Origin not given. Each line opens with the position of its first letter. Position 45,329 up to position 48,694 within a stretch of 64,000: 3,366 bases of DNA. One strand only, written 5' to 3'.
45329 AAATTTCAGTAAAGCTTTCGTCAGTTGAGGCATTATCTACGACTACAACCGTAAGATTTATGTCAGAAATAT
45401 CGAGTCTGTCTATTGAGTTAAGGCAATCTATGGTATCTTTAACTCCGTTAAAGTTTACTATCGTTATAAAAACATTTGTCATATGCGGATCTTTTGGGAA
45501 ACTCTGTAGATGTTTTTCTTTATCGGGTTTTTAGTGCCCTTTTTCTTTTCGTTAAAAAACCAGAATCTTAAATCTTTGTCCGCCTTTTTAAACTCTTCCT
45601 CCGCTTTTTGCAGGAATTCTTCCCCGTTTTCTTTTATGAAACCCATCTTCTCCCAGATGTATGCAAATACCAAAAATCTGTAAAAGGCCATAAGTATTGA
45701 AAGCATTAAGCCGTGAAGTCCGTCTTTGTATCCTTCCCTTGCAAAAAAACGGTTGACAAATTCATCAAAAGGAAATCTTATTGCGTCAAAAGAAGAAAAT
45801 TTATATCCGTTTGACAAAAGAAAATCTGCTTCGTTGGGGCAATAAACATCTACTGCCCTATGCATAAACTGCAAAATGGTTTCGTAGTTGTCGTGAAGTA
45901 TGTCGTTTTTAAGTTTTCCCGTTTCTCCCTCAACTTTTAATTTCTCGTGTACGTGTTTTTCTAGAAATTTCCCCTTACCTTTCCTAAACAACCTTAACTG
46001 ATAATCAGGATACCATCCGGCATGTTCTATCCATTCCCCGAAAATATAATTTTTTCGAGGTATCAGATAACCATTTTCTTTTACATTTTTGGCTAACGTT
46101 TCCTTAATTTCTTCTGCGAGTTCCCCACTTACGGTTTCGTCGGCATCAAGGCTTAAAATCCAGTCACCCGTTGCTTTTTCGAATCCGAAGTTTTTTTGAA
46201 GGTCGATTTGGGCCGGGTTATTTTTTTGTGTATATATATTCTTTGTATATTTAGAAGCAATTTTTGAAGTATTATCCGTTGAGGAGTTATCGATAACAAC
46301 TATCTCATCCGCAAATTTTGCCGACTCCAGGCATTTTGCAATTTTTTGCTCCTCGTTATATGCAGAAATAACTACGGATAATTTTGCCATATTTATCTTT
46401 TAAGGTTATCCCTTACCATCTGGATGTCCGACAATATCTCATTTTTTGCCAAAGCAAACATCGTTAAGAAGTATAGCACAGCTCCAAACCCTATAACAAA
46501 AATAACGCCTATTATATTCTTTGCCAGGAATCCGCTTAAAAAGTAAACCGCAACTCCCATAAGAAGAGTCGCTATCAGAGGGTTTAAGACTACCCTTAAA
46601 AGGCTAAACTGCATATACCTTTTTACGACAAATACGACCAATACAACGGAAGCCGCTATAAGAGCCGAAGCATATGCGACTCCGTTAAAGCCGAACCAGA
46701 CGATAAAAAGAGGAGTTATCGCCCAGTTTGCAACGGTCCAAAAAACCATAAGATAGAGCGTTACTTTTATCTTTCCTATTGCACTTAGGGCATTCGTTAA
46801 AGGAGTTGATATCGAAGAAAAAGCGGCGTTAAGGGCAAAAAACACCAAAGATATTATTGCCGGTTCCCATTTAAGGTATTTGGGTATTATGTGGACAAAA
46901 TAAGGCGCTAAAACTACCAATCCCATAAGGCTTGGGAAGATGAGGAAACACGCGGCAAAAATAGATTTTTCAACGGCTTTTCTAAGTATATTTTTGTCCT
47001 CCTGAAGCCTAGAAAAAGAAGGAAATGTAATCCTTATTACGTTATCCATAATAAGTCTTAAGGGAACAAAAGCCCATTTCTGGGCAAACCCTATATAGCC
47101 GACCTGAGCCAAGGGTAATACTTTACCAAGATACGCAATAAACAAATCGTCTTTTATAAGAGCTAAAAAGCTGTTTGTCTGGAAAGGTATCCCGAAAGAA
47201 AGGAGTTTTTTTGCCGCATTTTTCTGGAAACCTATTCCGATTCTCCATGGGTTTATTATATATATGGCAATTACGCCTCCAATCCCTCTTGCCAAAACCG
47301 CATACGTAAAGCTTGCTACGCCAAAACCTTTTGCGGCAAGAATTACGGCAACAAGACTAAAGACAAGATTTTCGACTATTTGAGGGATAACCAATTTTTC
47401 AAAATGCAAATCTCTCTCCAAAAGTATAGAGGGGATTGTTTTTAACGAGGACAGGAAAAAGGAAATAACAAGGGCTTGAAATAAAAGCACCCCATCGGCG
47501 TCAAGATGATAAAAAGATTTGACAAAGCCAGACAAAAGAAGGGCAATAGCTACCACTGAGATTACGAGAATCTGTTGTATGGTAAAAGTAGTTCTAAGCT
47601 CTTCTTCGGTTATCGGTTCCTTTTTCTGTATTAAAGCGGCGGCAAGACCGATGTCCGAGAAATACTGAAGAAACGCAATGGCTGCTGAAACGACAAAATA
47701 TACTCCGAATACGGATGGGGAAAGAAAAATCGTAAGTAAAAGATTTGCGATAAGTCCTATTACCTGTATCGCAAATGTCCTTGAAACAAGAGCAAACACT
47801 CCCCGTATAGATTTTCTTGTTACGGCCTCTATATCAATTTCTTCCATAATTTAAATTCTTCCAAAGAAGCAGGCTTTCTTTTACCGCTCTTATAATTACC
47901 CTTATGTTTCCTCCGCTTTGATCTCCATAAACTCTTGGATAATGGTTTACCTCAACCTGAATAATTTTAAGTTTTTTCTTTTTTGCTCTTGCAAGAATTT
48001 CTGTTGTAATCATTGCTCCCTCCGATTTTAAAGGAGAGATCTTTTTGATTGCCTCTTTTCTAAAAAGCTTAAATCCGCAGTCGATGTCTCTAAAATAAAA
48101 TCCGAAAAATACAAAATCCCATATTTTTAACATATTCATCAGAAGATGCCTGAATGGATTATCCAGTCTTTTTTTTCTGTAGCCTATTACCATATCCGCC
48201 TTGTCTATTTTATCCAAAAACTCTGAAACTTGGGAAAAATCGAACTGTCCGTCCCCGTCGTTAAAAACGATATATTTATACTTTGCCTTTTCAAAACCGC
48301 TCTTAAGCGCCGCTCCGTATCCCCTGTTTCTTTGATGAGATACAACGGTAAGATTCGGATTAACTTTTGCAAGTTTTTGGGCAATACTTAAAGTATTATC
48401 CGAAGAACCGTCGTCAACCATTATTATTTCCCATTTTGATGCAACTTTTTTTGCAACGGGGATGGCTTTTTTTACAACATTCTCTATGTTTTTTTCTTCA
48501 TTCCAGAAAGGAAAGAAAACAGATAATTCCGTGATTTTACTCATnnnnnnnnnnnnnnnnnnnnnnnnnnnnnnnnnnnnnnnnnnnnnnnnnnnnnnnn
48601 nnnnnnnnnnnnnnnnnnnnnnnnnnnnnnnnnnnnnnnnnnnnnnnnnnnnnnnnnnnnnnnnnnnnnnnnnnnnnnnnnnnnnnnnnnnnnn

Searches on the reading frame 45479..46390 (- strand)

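Call 22: search_protein_families(library=pfam, proteins=[window:45479-46390:-], max_evalue=0.01)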
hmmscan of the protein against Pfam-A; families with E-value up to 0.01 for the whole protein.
window:45479-46390:- (303 aa): 4 families
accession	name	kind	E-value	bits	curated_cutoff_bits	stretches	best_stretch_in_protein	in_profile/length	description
PF00535.33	Glycos_transf_2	-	1.5e-21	77.5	23.3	1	5-137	1-144/168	Glycosyl transferase family 2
PF13704.12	Glyco_tranf_2_4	-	4.8e-06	27.4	27.5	1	12-87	2-84/98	Glycosyl transferase family 2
PF10111.15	Glyco_tranf_2_2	-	2e-05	24.7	27.3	1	5-105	1-113/276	Glycosyltransferase like family 2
PF13896.12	Glyco_transf_49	-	0.0053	16.6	27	1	39-104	96-160/329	Glycosyl-transferase for dystroglycan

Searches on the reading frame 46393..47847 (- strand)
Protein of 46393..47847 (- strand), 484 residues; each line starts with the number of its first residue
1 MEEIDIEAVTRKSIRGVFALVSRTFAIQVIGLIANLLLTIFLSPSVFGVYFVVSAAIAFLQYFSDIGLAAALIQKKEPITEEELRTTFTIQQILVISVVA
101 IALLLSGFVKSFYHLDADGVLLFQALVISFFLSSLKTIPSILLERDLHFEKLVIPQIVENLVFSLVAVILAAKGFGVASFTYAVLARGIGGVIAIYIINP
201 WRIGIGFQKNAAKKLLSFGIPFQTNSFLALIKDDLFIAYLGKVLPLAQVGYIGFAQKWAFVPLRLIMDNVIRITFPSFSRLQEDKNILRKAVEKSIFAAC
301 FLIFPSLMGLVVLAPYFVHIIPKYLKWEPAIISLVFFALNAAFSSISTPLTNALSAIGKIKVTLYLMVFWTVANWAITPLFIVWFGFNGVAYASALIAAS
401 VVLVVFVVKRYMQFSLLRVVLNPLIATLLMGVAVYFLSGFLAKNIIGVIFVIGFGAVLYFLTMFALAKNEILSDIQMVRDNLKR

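Call 22: search_protein_families(library=pfam, proteins=[window:46393-47847:-], max_evalue=0.01)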
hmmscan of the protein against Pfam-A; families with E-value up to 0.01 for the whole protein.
window:46393-47847:- (484 aa): 2 families
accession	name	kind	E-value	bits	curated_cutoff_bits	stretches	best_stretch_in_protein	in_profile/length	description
PF13440.11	Polysacc_synt_3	-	6.3e-49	167.2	23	1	38-321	2-283/293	Polysaccharide biosynthesis protein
PF01943.22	Polysacc_synt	-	2.1e-19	70.4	28.2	1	14-282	2-274/274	Polysaccharide biosynthesis protein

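Call 51: search_protein_families(library=ncbifam, proteins=[window:46393-47847:-], max_evalue=0.001)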
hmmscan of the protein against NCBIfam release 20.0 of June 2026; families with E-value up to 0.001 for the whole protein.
window:46393-47847:- (484 aa): 3 families
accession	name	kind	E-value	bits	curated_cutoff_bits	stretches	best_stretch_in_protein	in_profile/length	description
NF007773.0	PRK10459.1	equivalog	1.7e-37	129.6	273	1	24-477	18-479/492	MOP flippase family protein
NF058658.1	Oglyco_Wzx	exception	1.6e-29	103.3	720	1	10-469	7-466/478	O-glycosylation flippase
NF047674.1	TeichurnBiosyTuaB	equivalog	1.6e-23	83.5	580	1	9-464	4-467/469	teichuronic acid biosynthesis protein TuaB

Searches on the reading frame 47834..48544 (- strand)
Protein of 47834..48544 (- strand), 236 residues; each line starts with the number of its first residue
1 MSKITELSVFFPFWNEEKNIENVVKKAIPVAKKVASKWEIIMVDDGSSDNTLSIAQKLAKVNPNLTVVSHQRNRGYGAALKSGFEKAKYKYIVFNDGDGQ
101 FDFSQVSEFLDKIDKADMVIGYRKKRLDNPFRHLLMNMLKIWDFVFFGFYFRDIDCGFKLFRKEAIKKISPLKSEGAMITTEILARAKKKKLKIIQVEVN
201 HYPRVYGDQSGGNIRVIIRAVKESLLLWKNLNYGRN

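Call 5: search_protein_families(library=pfam, proteins=[window:47834-48544:-], max_evalue=1)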
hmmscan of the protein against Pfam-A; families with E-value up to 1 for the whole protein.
window:47834-48544:- (236 aa): 5 families
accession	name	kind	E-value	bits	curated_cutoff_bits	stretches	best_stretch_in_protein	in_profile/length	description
PF00535.33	Glycos_transf_2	-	1.7e-28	100.1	23.3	1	8-167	1-165/168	Glycosyl transferase family 2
PF10111.15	Glyco_tranf_2_2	-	1.2e-07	31.9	27.3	1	8-100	1-93/276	Glycosyltransferase like family 2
PF13641.12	Glyco_tranf_2_3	-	2.9e-05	24.6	27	1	7-99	3-97/230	Glycosyltransferase like family 2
PF13704.12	Glyco_tranf_2_4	-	0.027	15.4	27.5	1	39-98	21-81/98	Glycosyl transferase family 2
PF00465.25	Fe-ADH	-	0.18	11.8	31.3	1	53-121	13-86/168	Iron-containing alcohol dehydrogenase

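Call 6: search_protein_families(library=ncbifam, proteins=[window:47834-48544:-], max_evalue=1)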
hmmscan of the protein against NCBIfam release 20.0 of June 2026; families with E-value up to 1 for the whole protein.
window:47834-48544:- (236 aa): 27 families (the best 25 are shown)
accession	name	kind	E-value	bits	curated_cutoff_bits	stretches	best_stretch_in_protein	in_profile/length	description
NF007986.1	PRK10714.1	equivalog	1.9e-21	76.4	529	1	2-216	3-215/316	undecaprenyl-phosphate 4-deoxy-4-formamido-L-arabinose transferase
TIGR04182.1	glyco_TIGR04182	equivalog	7.8e-21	74.7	325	1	7-207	2-196/293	S-layer glycoprotein N-glycosyltransferase AglJ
NF047588.1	GlcsyltransPgfSStrep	equivalog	1.2e-19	70.7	500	1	6-173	2-171/308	glycosyltransferase PgfS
TIGR03937.1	PgaC_IcaA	equivalog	3.4e-19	69.1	422.3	1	3-110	43-147/407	poly-beta-1,6-N-acetyl-D-glucosamine synthase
NF007482.0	PRK10073.1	equivalog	1.7e-15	56.9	423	1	1-103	2-100/334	glycosyltransferase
NF041391.1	DPhHxTase_Halo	equivalog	6.2e-14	51.5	375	1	14-204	4-186/213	dolichyl-phosphate hexose transferase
NF047683.1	TeichurnBiosyTuaG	equivalog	1e-13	51.6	400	1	5-118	6-116/252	teichuronic acid biosynthesis protein TuaG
NF058614.1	PPMAGASynPpgS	equivalog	1.5e-12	47.5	370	1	9-199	4-194/226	polyprenyl-phospho-N-acetylgalactosaminyl synthase PpgS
TIGR04283.1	glyco_like_mftF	equivalog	2.3e-11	43.7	182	1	7-131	1-115/221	TIGR04283 family arsenosugar biosynthesis glycosyltransferase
NF053739.1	GlytfEpsEBac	equivalog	2.1e-09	36.8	450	1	9-112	5-109/265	glycosyltransferase EpsE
NF010496.0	PRK13915.1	equivalog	2.3e-09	36.7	262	1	5-99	31-127/307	glucosyl-3-phosphoglycerate synthase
TIGR03965.1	mycofact_glyco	equivalog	2.5e-09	36.5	280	1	4-99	73-165/467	mycofactocin biosynthesis glycosyltransferase MftF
NF041875.1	EPS_EpsD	equivalog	3.3e-09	36.6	370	1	7-112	1-103/325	exopolysaccharide biosynthesis glycosyltransferase EpsD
TIGR03111.1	glyc2_xrt_Gpos1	hypoth_equivalog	1.5e-08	33.9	363.95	1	3-117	47-160/439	TIGR03111 family XrtG-associated glycosyltransferase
NF038302.1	EPS_HpsE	equivalog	2.2e-08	33.5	300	1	6-100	2-98/307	hormogonium polysaccharide biosynthesis glycosyltransferase HpsE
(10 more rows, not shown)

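Call 65: search_solved_structures(query=window:47834-48544:-, max_evalue=0.001)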
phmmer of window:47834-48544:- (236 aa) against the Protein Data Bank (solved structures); distinct sequences matched with E-value up to 0.001: 26.
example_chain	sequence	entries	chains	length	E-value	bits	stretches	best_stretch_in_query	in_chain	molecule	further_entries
9bhc_C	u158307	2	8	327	3e-16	62.9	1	4-217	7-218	Undecaprenyl-phosphate 4-deoxy-4-formamido-L-arabinose transferase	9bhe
8vxh_A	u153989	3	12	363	4e-16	62.5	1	4-217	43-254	Undecaprenyl-phosphate 4-deoxy-4-formamido-L-arabinose transferase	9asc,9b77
9hwj_A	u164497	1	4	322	4.1e-15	59.2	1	4-217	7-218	Undecaprenyl-phosphate 4-deoxy-4-formamido-L-arabinose transferase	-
2z87_A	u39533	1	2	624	1.4e-11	47.7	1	3-115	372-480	Chondroitin synthase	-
2z86_A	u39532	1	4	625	1.4e-11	47.7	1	3-115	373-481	Chondroitin synthase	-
3bcv_A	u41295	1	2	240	3.8e-11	46.2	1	1-104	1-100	Putative glycosyltransferase protein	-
5eke_A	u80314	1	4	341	9.1e-11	45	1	5-126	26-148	Uncharacterized glycosyltransferase sll0501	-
5ekp_C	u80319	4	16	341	1.1e-10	44.7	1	5-126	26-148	Uncharacterized glycosyltransferase sll0501 | Glycosyltransferase sll0501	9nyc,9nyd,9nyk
9nye_A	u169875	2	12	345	1.2e-10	44.6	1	5-126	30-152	Glycosyltransferase sll0501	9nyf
5mlz_A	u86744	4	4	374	2.9e-10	43.3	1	6-208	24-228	Dolichol monophosphate mannose synthase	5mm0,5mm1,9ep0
5hea_A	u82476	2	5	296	9.6e-10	41.6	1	7-100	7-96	Putative glycosyltransferase (GalT1)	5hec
8bz8_A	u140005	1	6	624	2.7e-06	30.3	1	5-101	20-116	Glycosyltransferase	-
8bz4_A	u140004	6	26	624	2.7e-06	30.3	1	5-101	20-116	Glycosyltransferase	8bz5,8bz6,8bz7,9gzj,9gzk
8vh7_A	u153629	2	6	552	4.6e-05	26.3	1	36-111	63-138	Heparosan synthase B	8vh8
8viw_A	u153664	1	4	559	4.7e-05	26.3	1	36-111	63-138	Heparosan synthase B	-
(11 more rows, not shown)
